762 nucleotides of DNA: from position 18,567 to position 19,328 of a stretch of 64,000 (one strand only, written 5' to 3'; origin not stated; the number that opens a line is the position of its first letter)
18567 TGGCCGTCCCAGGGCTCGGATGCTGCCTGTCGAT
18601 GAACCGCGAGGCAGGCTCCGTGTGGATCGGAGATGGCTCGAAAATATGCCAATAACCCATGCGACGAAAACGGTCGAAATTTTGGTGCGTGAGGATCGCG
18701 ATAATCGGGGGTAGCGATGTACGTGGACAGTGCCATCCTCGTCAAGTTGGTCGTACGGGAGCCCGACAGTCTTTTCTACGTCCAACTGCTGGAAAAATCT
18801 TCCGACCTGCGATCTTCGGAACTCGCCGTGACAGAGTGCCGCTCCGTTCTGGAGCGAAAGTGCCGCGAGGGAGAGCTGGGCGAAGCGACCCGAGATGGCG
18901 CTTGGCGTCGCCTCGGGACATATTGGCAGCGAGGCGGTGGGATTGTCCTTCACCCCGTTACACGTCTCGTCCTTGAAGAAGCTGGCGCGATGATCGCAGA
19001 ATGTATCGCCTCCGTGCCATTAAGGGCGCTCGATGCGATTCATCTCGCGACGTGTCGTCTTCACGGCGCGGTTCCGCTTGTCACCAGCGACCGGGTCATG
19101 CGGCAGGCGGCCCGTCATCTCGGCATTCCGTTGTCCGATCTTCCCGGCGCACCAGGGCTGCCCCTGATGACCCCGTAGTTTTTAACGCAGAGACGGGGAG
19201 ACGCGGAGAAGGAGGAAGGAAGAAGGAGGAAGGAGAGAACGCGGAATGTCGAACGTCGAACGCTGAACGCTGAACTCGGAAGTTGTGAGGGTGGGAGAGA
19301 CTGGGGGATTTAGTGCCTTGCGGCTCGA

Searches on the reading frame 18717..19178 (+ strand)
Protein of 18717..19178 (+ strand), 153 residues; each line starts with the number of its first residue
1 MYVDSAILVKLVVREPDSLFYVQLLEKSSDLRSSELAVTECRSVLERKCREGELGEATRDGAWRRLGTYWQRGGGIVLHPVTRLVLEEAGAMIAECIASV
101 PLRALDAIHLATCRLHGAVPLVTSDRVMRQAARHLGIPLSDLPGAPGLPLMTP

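Call 11: search_protein_families(library=pfam, proteins=[window:18717-19178:+], max_evalue=0.0001)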
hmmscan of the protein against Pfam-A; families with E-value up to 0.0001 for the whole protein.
window:18717-19178:+ (153 aa): 1 family
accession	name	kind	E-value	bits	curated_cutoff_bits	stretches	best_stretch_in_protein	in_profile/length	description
PF01850.27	PIN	-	6.9e-13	49.7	23.6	1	1-132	1-118/120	PIN domain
